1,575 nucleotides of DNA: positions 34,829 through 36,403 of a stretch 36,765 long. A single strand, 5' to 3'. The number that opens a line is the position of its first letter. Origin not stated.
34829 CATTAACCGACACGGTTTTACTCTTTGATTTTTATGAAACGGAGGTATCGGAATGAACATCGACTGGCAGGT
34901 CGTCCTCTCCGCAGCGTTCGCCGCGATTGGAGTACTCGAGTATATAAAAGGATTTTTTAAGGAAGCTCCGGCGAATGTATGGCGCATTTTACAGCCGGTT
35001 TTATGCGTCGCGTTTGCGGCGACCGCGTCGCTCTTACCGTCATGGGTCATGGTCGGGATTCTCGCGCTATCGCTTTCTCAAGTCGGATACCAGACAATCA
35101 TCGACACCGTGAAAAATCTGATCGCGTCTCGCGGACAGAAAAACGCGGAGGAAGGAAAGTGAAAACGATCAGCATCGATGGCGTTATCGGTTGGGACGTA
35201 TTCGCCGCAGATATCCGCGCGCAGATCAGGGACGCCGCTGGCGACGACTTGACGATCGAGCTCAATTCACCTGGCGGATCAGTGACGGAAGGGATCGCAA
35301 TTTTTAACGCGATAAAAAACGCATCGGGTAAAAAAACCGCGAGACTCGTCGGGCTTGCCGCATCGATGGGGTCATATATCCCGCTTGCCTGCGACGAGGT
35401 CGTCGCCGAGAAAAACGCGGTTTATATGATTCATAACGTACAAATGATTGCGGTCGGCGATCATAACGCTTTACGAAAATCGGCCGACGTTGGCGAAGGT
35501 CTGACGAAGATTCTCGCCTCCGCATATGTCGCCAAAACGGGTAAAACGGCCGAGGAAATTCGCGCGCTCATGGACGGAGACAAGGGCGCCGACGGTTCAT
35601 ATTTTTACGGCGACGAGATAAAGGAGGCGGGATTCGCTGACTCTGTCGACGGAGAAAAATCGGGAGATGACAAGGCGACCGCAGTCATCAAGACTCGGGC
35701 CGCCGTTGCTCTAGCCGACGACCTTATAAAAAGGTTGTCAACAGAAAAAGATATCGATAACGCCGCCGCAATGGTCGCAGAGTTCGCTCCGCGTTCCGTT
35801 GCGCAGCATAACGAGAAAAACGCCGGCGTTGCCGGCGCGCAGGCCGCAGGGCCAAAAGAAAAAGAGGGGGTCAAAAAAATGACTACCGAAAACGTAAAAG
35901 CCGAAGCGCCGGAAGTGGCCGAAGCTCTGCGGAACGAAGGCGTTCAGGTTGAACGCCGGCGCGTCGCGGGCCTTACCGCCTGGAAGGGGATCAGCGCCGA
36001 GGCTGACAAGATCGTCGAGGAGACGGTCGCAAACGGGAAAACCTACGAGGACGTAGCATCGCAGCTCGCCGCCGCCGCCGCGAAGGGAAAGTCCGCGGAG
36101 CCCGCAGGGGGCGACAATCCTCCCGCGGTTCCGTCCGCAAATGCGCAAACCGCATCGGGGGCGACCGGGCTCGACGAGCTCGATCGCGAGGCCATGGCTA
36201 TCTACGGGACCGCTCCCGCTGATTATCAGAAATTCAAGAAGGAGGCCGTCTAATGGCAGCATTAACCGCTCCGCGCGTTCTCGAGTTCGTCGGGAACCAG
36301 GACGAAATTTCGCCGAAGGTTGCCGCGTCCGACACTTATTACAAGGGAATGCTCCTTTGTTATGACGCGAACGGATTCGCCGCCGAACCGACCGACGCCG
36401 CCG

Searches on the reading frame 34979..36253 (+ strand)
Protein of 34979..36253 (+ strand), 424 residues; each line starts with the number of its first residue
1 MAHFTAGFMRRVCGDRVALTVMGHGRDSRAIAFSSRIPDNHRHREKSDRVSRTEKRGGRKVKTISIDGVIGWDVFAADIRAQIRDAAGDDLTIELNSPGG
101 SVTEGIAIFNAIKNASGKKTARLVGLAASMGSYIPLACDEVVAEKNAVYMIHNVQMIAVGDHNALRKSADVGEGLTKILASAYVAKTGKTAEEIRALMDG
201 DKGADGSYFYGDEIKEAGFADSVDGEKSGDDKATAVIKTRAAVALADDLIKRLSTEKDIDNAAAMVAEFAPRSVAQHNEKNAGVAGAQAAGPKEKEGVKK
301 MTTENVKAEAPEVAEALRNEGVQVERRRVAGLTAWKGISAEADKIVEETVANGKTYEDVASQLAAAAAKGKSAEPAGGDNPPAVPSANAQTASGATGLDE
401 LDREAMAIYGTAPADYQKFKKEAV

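Call 7: search_protein_families(library=pfam, proteins=[window:34979-36253:+], max_evalue=0.01)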
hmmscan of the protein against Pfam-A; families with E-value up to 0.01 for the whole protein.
window:34979-36253:+ (424 aa): 4 families
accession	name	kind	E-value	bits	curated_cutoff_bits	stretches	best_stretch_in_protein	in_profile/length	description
PF00574.28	CLP_protease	-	6.3e-20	72.3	20.2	1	87-223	45-178/182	Clp protease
PF25145.1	NfeD1b_N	-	4e-05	23.7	40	1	85-148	28-91/189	NfeD1b, N-terminal domain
PF01972.22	SDH_protease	-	5.4e-05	22.8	31.3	1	87-154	88-157/286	ClpP-like SDH-type serine proteinase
PF06199.17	Phage_tail_2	-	0.0062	17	23.8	0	28-116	28-112/132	Phage tail tube protein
